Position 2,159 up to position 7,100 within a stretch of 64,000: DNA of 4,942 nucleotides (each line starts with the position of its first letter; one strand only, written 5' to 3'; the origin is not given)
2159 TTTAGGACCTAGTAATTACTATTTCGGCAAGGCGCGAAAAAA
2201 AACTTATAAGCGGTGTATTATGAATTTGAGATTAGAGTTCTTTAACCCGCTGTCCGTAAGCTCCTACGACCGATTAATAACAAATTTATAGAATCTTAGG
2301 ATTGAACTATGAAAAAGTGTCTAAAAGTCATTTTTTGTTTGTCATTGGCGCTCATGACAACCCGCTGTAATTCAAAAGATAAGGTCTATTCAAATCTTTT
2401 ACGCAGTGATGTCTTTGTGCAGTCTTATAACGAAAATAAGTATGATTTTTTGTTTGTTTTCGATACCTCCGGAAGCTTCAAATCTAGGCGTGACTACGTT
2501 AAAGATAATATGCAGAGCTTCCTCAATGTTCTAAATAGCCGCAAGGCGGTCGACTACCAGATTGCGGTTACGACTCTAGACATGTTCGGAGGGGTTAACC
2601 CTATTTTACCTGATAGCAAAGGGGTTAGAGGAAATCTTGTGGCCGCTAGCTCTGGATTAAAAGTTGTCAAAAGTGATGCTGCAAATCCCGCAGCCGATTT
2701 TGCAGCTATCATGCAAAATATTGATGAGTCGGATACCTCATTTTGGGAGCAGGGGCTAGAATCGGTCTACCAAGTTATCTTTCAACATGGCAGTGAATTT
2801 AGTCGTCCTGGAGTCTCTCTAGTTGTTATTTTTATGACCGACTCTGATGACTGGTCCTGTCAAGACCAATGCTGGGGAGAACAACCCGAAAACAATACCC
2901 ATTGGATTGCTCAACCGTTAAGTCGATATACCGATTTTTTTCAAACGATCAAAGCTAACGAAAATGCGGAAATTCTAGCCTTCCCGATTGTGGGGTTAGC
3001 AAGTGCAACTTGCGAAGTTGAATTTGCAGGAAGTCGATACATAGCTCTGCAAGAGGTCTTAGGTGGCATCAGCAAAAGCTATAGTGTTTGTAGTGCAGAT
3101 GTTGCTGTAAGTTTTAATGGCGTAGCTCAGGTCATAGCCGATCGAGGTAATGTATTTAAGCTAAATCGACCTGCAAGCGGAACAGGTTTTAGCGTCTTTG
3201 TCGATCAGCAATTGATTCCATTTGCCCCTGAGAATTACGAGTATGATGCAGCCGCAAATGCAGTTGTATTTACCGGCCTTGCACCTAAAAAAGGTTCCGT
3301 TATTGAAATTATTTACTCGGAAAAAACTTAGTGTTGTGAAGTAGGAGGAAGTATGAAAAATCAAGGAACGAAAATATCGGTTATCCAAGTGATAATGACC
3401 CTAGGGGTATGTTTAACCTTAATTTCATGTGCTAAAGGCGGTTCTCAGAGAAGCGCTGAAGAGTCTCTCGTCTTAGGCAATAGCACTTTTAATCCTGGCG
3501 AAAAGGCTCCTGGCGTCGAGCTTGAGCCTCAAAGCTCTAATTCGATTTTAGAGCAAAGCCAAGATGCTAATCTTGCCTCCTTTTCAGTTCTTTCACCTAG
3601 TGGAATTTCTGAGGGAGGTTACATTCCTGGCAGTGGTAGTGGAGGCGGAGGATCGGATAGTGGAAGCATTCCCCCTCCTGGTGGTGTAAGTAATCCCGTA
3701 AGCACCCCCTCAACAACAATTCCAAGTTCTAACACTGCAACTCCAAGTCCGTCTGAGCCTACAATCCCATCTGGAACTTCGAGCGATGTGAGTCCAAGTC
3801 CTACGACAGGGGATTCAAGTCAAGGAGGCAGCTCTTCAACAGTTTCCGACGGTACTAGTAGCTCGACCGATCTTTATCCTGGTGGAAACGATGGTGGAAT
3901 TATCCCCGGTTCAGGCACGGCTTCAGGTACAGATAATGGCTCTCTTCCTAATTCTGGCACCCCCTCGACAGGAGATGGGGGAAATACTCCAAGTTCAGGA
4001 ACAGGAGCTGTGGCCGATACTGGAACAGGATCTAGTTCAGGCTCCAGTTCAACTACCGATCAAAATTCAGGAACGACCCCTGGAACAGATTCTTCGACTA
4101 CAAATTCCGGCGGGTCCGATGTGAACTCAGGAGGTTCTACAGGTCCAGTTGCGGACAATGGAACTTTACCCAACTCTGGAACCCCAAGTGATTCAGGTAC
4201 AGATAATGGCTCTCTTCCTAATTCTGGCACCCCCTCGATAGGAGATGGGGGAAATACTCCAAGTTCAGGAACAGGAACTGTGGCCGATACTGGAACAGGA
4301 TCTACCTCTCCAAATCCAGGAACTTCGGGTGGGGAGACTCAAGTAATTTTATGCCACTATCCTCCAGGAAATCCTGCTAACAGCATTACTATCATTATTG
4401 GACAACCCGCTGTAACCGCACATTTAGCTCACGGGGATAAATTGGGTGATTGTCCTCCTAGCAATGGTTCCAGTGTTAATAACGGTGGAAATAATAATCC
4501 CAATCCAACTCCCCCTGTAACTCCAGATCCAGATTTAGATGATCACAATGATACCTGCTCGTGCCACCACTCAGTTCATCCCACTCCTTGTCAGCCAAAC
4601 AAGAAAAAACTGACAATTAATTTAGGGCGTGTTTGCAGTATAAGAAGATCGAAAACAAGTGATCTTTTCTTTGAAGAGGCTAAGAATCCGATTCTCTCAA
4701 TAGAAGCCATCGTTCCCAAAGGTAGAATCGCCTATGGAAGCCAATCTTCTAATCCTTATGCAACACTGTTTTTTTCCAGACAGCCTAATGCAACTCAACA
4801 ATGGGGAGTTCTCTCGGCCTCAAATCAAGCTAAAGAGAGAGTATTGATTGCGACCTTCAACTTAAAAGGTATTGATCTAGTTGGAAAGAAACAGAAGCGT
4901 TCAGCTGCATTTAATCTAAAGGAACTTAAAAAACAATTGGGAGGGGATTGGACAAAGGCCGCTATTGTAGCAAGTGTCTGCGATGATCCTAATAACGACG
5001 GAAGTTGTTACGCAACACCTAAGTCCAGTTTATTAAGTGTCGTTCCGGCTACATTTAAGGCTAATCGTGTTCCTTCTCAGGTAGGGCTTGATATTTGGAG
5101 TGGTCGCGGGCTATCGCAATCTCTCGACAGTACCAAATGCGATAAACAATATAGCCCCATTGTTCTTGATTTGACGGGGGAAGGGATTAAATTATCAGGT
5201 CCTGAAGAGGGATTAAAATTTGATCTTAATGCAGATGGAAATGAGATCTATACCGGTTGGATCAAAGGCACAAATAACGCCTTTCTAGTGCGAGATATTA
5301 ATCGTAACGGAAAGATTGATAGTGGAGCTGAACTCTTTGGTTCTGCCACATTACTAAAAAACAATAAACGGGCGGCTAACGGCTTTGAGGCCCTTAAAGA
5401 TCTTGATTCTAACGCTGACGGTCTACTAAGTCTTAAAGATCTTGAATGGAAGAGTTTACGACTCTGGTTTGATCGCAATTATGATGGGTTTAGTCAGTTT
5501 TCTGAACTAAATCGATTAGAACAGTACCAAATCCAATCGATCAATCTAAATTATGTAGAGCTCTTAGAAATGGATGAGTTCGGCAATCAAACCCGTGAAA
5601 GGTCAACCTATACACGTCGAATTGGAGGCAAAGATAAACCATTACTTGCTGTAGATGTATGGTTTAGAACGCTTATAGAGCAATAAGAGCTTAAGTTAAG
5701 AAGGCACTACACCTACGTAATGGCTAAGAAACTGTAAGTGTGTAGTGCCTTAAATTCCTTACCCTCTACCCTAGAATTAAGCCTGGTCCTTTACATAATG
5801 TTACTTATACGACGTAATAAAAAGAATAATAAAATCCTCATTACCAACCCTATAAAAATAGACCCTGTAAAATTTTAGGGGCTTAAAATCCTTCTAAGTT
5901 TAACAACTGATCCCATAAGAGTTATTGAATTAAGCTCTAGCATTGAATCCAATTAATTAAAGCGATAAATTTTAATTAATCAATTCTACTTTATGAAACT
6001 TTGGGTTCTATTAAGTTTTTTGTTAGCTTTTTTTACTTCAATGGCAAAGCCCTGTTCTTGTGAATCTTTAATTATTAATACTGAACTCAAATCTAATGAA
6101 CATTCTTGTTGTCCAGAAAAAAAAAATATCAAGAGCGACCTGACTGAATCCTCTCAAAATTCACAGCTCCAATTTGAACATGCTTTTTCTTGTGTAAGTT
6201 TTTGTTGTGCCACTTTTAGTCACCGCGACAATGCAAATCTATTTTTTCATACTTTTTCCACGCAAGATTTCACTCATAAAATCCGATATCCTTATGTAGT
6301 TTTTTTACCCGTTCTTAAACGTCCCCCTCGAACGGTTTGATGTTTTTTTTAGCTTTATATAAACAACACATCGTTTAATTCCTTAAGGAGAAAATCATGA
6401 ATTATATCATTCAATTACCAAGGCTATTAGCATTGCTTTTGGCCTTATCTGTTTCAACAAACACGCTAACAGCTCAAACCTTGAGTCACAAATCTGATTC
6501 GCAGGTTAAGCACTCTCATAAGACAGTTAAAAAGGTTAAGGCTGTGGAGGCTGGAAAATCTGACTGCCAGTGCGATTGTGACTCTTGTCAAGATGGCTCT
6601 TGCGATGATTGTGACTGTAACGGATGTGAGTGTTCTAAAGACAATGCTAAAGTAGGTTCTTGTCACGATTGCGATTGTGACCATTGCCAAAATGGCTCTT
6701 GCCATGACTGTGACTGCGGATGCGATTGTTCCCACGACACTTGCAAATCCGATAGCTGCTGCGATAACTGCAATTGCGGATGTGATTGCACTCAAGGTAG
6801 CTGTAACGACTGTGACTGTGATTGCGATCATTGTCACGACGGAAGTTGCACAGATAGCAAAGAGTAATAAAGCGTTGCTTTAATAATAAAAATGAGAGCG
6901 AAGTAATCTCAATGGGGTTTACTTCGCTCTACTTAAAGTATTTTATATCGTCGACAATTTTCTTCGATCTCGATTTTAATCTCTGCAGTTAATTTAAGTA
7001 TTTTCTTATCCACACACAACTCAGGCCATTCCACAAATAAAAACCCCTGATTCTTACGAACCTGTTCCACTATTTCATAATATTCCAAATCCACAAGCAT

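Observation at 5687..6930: AT-rich islet encoding two secreted Cys-rich proteins, including a Cys/Asp/His tandem-repeat protein that resembles a metallothionein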

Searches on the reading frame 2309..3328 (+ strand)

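Call 55: search_protein_families(library=pfam, proteins=[window:2309-3328:+], max_evalue=0.001)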
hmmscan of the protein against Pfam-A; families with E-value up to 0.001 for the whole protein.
window:2309-3328:+ (340 aa): 1 family
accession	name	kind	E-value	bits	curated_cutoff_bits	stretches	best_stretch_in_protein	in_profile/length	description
PF00092.34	VWA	-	2.2e-05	25.2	23.8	1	46-181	1-115/174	von Willebrand factor type A domain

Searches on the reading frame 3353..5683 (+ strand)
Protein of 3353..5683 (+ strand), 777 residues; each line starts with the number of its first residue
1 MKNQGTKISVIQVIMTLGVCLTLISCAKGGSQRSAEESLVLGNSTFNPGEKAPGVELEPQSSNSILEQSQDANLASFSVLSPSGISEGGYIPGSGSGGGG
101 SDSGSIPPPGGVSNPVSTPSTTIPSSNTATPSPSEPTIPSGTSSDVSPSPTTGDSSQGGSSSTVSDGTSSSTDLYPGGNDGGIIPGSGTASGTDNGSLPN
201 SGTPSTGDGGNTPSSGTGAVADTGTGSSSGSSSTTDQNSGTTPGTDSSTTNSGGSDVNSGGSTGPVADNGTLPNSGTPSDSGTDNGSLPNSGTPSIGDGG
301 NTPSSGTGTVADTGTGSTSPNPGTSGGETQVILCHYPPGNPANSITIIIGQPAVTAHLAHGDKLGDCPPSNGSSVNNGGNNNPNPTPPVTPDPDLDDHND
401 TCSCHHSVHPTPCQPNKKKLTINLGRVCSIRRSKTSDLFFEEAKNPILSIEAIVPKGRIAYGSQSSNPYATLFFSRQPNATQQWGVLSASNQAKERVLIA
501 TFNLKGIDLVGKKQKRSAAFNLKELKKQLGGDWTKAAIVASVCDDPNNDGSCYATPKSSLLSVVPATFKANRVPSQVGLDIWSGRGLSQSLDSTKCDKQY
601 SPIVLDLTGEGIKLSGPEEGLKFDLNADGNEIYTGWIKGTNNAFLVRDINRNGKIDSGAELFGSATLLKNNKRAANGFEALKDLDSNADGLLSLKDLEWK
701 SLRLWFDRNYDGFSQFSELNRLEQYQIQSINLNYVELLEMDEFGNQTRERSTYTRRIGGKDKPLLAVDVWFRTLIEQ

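Call 6: search_protein_families(library=pfam, proteins=[window:3353-5683:+], max_evalue=1)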
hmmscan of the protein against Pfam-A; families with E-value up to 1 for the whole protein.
window:3353-5683:+ (777 aa): 0 families

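Call 8: search_protein_families(library=ncbifam, proteins=[window:3353-5683:+], max_evalue=1)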
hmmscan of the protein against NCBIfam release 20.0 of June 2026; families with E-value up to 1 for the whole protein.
window:3353-5683:+ (777 aa): 0 families

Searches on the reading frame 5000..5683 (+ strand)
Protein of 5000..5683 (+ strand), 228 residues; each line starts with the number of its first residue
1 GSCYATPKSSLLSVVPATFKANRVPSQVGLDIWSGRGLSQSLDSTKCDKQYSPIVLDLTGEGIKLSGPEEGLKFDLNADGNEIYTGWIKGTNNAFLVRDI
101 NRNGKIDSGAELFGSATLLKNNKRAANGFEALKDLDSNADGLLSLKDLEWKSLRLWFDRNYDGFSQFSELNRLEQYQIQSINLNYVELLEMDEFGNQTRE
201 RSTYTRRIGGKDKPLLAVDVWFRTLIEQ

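Call 63: search_solved_structures(query=window:5000-5683:+, max_evalue=1, show_alignments=1)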
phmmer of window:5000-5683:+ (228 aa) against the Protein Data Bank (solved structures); distinct sequences matched with E-value up to 1: 3.
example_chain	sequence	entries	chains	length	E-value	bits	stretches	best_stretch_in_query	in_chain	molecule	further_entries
6sjw_A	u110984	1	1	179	1.3e-31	113.3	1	53-211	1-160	Iron-regulated protein FrpC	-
6sjx_A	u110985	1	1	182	5.6e-31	111.2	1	54-211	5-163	Iron-regulated protein FrpC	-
3pm8_A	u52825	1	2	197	0.95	12.3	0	88-147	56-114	Calcium-dependent protein kinase 2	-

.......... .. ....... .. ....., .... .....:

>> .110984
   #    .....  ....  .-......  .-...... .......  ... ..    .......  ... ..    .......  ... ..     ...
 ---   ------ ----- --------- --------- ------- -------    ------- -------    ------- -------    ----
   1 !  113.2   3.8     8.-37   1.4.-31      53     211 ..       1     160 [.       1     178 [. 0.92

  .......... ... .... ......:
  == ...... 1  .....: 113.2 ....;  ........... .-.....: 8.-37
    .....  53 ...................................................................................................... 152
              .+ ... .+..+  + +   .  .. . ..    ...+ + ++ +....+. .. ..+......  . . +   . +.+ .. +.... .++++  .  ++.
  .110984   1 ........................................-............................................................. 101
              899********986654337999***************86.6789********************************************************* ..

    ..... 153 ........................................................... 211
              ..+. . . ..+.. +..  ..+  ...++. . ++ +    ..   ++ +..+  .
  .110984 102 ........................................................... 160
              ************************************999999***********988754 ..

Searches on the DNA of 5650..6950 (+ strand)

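Call 48: search_rna_families(source=window, start=5650, end=6950, threshold=evalue, max_evalue=1)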
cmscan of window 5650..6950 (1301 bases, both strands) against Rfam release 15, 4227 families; matches with E-value up to 1: 0.
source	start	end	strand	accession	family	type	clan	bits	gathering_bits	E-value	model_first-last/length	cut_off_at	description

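Call 73: search_dna_similar(query=window:5816-6932:+, collection=phages, mode=distant, max_evalue=0.01)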
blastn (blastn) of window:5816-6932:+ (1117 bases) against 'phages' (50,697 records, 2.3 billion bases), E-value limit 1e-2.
No match.

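Call 74: search_dna_similar(query=window:5816-6932:+, collection=plasmids, mode=distant, max_evalue=0.01)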
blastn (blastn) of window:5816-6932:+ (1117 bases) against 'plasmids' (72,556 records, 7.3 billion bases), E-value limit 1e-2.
No match.

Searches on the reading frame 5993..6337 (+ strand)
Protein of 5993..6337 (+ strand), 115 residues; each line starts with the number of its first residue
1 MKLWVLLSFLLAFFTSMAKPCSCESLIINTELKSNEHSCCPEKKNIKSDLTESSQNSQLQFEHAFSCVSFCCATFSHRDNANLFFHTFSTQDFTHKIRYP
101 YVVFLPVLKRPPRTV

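Call 6: search_protein_families(library=pfam, proteins=[window:5993-6337:+], max_evalue=1)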
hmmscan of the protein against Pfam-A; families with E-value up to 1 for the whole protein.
window:5993-6337:+ (115 aa): 0 families

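Call 8: search_protein_families(library=ncbifam, proteins=[window:5993-6337:+], max_evalue=1)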
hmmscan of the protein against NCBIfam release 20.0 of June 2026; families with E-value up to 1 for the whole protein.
window:5993-6337:+ (115 aa): 0 families

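Call 42: find_homologous_proteins(query=window:5993-6337:+, max_evalue=1)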
Query window:5993-6337:+ (115 aa): 1 proteins with E <= 1 among 3 candidates.
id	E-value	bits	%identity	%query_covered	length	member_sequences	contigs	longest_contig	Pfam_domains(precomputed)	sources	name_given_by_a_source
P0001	5.1e-72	257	100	100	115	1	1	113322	-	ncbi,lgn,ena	-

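Call 79: search_protein_families(library=phrogs, proteins=[window:5993-6337:+], max_evalue=1)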
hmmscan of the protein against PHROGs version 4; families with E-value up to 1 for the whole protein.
window:5993-6337:+ (115 aa): 1 family
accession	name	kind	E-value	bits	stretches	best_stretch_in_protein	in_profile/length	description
phrog_36973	-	unknown function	0.034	14.8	1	39-73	7-41/53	-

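Call 80: search_protein_families(library=padloc, proteins=[window:5993-6337:+], max_evalue=1)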
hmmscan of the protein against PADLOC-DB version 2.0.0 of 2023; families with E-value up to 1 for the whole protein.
window:5993-6337:+ (115 aa): 0 families
